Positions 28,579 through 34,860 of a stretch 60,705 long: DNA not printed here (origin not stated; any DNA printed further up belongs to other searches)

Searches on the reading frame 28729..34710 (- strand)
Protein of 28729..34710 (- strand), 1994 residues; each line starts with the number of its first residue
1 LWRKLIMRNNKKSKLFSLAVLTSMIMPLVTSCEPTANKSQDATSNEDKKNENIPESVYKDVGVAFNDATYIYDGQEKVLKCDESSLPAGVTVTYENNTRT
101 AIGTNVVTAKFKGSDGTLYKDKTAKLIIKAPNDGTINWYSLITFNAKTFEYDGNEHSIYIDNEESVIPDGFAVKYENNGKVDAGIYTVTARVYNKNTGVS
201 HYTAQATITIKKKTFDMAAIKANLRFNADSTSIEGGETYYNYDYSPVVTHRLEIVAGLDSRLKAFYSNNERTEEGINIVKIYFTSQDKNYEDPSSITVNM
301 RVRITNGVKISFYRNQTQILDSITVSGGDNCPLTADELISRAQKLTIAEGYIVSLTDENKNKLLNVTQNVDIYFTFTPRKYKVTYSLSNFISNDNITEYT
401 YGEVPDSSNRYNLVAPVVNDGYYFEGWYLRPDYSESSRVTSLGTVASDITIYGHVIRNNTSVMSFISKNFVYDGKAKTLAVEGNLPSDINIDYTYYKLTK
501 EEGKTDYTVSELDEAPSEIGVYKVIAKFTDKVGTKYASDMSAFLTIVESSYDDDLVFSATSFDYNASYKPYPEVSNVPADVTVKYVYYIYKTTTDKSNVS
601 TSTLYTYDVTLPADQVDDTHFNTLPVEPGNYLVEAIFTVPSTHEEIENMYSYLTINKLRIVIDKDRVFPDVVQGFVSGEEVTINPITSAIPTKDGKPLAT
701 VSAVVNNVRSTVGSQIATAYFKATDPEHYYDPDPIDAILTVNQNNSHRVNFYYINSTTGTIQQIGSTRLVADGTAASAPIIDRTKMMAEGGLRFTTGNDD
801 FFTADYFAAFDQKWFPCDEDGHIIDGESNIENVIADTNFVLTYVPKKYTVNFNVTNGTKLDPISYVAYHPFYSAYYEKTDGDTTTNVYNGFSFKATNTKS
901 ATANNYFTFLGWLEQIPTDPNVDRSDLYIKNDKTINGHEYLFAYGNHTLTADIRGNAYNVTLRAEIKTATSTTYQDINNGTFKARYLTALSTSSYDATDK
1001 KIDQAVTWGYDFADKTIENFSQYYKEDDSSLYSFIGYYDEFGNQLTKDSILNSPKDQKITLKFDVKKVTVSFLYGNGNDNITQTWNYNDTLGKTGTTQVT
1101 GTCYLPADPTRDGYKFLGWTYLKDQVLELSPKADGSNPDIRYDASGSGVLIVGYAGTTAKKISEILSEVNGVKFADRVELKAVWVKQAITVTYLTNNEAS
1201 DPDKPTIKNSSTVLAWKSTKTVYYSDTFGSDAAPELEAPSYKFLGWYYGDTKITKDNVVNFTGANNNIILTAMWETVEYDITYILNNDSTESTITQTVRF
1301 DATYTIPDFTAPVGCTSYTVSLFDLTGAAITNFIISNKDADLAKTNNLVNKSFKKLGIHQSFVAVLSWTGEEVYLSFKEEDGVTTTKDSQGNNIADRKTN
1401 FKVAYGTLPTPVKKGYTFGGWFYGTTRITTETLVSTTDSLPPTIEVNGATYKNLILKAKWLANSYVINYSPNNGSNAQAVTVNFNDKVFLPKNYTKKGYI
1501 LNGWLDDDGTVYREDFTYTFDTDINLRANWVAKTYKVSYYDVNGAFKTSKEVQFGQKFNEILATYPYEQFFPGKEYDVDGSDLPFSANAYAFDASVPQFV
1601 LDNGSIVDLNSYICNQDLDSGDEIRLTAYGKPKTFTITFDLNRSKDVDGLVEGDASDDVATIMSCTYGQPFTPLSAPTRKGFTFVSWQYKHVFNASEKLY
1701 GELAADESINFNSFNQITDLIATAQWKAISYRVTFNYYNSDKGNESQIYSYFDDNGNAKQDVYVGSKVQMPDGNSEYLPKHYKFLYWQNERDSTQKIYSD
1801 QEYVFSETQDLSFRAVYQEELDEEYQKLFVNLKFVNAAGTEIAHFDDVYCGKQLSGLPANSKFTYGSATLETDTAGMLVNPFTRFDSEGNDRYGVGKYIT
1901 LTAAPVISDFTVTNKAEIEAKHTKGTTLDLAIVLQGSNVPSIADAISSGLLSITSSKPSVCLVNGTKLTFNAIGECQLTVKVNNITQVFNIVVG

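Call 31: search_protein_families(library=pfam, proteins=[window:28729-34710:-], max_evalue=0.01)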
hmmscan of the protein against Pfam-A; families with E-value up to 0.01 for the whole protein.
window:28729-34710:- (1994 aa): 1 family
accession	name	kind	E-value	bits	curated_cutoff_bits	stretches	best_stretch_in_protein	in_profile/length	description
PF09479.16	Flg_new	-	3.8e-16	59.4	27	5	1465-1528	1-64/65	Listeria-Bacteroides repeat domain (List_Bact_rpt)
